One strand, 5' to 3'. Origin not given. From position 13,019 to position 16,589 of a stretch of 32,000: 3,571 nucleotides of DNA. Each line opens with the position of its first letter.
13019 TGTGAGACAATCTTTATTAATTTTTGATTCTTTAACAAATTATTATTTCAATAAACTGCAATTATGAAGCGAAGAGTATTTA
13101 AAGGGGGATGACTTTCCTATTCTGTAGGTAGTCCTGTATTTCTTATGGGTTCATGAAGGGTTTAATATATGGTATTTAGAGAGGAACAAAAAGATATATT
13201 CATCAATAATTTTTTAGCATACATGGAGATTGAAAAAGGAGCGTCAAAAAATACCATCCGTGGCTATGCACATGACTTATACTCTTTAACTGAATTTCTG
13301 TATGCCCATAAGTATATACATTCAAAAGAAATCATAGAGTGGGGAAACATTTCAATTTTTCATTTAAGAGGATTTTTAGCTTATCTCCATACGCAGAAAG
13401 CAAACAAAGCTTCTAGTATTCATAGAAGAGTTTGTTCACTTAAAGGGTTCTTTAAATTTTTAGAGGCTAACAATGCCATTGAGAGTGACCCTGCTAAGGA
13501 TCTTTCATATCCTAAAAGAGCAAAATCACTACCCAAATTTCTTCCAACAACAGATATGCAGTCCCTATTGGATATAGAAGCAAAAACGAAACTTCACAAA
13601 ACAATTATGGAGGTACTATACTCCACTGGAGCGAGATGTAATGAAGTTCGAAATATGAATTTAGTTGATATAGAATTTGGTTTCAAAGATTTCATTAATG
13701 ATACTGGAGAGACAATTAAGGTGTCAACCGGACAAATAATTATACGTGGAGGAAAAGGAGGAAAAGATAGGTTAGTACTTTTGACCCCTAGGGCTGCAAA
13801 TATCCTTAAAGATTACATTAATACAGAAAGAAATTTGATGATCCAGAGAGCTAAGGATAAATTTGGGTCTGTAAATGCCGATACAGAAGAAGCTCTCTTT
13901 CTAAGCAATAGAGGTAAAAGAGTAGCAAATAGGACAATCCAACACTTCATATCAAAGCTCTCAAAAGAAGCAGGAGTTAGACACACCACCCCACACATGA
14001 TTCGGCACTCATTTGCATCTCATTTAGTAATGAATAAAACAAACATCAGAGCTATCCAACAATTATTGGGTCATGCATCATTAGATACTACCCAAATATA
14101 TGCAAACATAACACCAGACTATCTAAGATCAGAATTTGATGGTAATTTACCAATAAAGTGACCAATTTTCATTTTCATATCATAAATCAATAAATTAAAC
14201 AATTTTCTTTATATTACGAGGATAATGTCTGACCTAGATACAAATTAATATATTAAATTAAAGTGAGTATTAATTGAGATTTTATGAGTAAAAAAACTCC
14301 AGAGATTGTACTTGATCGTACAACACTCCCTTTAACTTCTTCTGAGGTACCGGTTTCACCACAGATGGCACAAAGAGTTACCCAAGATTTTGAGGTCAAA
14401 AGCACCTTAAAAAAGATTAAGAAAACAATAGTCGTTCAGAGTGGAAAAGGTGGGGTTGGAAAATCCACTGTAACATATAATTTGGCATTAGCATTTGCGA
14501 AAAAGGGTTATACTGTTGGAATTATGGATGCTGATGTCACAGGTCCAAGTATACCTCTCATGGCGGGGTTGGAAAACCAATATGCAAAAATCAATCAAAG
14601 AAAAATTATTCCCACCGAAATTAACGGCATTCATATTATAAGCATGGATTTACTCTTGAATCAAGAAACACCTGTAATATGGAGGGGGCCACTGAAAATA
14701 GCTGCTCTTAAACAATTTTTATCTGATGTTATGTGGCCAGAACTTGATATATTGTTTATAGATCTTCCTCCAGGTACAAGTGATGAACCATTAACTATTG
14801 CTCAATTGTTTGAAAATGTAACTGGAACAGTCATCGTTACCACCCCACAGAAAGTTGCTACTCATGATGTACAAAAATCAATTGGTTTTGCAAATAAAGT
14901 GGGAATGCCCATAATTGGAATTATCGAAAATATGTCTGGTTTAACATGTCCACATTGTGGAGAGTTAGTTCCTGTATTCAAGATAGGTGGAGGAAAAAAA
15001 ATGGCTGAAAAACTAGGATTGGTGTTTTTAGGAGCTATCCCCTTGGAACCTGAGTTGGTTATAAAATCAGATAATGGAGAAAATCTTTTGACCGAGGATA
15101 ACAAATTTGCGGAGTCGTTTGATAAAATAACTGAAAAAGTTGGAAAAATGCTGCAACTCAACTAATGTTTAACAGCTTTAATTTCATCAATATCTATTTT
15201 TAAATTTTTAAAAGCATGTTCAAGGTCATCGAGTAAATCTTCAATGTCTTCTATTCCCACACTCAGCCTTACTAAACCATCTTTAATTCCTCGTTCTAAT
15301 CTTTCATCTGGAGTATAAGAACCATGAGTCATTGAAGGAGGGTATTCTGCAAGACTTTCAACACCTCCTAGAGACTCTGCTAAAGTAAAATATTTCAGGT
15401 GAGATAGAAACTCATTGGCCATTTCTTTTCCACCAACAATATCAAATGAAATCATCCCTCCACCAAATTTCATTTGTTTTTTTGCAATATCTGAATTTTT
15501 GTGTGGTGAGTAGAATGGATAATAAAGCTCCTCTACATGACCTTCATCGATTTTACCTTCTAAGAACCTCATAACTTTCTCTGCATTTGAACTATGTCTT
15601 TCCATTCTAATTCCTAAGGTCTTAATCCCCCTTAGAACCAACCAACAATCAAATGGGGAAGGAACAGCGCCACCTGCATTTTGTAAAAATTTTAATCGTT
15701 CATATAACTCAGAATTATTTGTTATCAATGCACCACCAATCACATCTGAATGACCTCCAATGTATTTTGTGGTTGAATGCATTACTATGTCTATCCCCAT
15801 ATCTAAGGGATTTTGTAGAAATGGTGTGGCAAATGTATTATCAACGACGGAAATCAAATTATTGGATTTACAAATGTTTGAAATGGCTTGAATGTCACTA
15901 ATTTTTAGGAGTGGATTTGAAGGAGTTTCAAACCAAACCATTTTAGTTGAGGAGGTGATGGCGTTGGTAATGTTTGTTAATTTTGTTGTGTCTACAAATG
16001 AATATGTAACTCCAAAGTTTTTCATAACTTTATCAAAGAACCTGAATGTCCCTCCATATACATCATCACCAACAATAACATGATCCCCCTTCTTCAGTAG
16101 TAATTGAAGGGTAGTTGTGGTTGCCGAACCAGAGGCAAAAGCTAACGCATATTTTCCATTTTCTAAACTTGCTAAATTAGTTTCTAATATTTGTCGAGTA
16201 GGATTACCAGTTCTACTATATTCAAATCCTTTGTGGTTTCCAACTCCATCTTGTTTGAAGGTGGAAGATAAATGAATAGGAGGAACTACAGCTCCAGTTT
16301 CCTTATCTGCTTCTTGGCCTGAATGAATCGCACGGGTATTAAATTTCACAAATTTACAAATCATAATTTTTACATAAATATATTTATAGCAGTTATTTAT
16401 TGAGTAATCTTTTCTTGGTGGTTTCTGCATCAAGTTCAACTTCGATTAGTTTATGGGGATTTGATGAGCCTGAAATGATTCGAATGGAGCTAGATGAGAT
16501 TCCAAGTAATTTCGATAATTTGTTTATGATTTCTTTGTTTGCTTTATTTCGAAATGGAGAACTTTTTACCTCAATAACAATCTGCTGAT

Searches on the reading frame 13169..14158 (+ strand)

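Call 73: search_protein_families(library=pfam, proteins=[window:13169-14158:+], max_evalue=0.00001)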
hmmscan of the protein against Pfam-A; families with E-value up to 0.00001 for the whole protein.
window:13169-14158:+ (330 aa): 2 families
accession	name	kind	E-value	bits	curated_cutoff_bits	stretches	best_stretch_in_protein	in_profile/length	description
PF00589.27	Phage_integrase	-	5.7e-34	117.8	27.1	1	124-315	2-169/172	Phage integrase family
PF02899.23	Phage_int_SAM_1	-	2.9e-14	53.5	22.3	1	12-100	1-81/83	Phage integrase, N-terminal SAM-like domain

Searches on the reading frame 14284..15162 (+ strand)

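Call 74: search_protein_families(library=pfam, proteins=[window:14284-15162:+], max_evalue=0.00001)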
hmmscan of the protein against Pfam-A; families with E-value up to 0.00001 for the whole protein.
window:14284-15162:+ (293 aa): 4 families
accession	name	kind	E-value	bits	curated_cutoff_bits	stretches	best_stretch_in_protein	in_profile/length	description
PF10609.15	ParA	-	3.1e-94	315.4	27.1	1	44-286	1-245/246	NUBPL iron-transfer P-loop NTPase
PF01656.29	CbiA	-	1.2e-13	51.6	25.4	1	49-217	1-82/125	CobQ/CobB/MinD/ParA nucleotide binding domain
PF13614.12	AAA_31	-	3.3e-09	37.4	27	1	47-195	2-156/177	AAA domain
PF09140.17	MipZ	-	1.5e-07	31.4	20.7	1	48-167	2-112/262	ATPase MipZ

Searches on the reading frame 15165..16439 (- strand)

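Call 74: search_protein_families(library=pfam, proteins=[window:15165-16439:-], max_evalue=0.00001)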
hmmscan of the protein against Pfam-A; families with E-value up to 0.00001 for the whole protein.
window:15165-16439:- (425 aa): 4 families
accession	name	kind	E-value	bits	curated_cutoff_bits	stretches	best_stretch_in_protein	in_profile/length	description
PF01053.26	Cys_Met_Meta_PP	-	1e-149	498.7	27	1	35-411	2-381/381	Cys/Met metabolism PLP-dependent enzyme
PF06838.17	Met_gamma_lyase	-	2.4e-06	26.8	24.2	1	135-242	121-240/405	Methionine gamma-lyase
PF00155.27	Aminotran_1_2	-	4.4e-06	26.6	19.7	1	85-222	47-216/361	Aminotransferase class I and II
PF01041.23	DegT_DnrJ_EryC1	-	4.5e-06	26.6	19.8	0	80-258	24-204/360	DegT/DnrJ/EryC1/StrS aminotransferase family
